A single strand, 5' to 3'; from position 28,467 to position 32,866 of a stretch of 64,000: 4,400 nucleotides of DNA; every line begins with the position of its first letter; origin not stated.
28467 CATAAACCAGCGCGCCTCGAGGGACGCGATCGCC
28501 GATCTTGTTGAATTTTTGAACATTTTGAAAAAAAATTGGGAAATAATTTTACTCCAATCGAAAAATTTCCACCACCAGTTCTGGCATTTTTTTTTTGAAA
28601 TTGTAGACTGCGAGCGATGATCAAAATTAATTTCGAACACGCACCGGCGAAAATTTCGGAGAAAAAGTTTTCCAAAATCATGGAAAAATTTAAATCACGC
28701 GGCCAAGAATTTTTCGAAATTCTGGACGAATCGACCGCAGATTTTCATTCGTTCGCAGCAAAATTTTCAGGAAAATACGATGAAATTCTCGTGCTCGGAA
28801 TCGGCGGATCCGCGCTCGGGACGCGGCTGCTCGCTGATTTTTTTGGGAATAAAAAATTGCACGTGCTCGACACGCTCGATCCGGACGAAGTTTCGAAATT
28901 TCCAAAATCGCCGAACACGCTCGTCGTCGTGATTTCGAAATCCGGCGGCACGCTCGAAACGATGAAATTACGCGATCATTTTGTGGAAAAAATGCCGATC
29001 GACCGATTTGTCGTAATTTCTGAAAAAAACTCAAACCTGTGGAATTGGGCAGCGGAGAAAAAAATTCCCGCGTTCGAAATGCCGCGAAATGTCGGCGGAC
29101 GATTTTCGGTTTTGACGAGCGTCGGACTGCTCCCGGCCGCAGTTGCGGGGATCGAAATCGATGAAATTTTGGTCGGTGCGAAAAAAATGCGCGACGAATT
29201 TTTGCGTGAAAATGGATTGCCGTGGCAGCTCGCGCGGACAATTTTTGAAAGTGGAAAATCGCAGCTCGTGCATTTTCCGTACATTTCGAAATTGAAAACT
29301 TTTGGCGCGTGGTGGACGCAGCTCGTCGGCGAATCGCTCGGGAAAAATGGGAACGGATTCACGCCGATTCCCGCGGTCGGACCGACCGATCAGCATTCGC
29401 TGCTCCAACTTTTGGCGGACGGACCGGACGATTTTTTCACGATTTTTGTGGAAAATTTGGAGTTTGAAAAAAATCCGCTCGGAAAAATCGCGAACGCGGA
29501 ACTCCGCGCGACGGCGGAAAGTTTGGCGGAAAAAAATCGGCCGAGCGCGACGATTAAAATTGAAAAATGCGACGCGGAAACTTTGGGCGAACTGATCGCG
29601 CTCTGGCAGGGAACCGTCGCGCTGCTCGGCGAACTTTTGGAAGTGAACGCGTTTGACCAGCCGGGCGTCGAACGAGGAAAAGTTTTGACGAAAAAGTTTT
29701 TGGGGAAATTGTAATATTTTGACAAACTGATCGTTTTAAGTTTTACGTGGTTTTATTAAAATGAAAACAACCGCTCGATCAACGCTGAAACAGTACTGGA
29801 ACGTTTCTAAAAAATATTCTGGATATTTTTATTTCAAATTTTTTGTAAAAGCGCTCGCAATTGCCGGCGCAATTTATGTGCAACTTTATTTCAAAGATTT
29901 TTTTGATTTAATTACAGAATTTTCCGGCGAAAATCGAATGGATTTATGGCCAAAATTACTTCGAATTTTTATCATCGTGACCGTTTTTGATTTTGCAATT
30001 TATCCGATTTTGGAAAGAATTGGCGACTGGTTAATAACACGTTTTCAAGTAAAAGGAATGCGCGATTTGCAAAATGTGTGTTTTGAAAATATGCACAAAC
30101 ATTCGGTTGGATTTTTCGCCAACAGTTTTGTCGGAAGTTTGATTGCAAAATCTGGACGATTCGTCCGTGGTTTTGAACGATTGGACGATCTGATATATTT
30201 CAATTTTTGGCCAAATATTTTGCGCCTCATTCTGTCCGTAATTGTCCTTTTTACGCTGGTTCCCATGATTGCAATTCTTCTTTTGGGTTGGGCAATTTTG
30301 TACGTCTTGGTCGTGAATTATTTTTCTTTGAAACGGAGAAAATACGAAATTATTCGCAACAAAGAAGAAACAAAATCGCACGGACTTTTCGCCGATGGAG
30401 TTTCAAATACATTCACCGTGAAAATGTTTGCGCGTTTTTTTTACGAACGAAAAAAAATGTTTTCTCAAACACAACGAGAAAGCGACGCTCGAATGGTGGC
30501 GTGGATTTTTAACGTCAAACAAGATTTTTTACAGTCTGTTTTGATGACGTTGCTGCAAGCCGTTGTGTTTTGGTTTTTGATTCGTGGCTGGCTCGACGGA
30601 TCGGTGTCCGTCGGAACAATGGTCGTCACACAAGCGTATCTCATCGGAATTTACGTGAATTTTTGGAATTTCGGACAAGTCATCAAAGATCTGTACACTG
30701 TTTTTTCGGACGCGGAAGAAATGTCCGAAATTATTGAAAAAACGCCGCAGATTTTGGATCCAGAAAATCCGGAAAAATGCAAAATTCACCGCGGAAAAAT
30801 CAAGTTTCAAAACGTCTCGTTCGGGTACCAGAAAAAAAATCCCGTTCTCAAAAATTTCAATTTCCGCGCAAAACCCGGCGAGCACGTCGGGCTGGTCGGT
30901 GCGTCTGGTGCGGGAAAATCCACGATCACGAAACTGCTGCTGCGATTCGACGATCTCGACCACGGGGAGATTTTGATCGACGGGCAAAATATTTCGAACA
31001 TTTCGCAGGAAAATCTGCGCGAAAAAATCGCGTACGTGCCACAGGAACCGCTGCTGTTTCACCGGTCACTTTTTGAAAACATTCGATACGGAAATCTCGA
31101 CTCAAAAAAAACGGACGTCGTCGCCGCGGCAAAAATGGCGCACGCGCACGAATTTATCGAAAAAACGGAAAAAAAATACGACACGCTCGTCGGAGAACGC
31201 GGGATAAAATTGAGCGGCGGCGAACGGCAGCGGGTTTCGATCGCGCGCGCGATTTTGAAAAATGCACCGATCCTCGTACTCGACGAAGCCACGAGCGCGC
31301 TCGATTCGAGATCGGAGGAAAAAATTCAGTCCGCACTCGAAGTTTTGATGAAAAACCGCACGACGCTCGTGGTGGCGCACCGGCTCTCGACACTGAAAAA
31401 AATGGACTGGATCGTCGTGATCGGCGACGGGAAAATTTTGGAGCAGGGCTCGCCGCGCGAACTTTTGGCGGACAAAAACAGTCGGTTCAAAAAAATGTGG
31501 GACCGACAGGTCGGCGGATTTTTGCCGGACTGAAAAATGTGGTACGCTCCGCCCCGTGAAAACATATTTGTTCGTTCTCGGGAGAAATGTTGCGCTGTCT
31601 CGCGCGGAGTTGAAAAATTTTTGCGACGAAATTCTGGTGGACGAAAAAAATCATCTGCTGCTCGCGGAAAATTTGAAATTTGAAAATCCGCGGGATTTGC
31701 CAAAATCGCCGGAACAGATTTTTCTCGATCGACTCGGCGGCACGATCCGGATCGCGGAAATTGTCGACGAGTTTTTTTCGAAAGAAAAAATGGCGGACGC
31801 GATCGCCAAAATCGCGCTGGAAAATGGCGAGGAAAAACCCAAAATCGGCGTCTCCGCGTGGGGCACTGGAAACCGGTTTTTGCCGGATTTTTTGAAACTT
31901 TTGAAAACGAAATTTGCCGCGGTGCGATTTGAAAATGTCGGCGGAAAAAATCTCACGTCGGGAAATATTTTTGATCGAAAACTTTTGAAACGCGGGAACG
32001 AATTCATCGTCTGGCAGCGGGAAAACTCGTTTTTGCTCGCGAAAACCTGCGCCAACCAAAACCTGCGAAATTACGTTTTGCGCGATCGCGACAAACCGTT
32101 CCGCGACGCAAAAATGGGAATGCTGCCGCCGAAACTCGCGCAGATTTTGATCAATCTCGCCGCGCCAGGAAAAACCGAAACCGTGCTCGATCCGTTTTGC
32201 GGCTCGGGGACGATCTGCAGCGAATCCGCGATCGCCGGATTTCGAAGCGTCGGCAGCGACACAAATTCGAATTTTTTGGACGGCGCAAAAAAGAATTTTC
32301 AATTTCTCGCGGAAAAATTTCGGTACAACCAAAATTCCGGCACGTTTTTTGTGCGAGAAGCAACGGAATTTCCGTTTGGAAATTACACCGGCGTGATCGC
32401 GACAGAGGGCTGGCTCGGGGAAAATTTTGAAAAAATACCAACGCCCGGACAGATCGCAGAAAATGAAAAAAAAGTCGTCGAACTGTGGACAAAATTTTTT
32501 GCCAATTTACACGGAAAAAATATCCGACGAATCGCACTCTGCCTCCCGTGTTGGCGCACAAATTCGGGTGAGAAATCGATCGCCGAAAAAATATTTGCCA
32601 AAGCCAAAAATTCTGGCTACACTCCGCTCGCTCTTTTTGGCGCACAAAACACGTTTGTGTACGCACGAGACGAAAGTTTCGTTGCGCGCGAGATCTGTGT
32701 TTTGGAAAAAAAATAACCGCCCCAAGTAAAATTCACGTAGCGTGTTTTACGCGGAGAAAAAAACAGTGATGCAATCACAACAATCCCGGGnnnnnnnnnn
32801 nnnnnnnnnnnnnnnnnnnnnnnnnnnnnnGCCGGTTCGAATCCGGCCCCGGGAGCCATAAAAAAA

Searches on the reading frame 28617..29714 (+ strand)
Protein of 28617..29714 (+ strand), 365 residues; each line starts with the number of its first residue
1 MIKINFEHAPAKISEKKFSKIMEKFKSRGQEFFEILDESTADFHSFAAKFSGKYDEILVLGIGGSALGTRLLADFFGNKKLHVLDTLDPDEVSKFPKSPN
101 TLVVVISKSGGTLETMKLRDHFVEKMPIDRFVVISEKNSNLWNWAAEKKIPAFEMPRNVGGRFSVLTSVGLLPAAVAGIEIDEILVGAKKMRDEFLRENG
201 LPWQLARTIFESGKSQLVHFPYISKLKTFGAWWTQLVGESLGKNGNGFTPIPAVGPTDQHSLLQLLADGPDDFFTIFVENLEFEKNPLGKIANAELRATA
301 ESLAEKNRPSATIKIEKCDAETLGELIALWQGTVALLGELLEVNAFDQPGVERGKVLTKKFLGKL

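Call 57: search_protein_families(library=pfam, proteins=[window:28617-29714:+], max_evalue=0.01)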
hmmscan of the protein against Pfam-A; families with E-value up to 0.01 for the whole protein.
window:28617-29714:+ (365 aa): 1 family
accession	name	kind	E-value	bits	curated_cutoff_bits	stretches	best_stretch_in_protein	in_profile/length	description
PF00342.24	PGI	-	5.1e-24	85.2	22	2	52-244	94-309/486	Phosphoglucose isomerase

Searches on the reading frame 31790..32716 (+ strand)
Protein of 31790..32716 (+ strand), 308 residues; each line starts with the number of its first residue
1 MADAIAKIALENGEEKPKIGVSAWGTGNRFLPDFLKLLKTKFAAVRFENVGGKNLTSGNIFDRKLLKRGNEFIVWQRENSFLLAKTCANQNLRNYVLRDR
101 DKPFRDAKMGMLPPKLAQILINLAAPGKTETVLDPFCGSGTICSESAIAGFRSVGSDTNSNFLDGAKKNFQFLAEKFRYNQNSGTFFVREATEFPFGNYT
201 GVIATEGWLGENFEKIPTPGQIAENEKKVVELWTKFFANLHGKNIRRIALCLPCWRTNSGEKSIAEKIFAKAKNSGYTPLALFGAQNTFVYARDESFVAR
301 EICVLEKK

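Call 57: search_protein_families(library=pfam, proteins=[window:31790-32716:+], max_evalue=0.01)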
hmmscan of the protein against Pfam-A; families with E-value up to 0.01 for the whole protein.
window:31790-32716:+ (308 aa): 3 families
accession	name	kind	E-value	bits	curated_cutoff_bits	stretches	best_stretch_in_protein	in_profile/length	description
PF01170.24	UPF0020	-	3.4e-09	37.1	22.3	1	107-155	7-55/197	RMKL-like, methyltransferase domain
PF01555.25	N6_N4_Mtase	-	2.6e-07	31.3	26.7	1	112-168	166-221/221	DNA methylase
PF13847.12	Methyltransf_31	-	0.0093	16.1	27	0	128-171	3-49/145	Methyltransferase domain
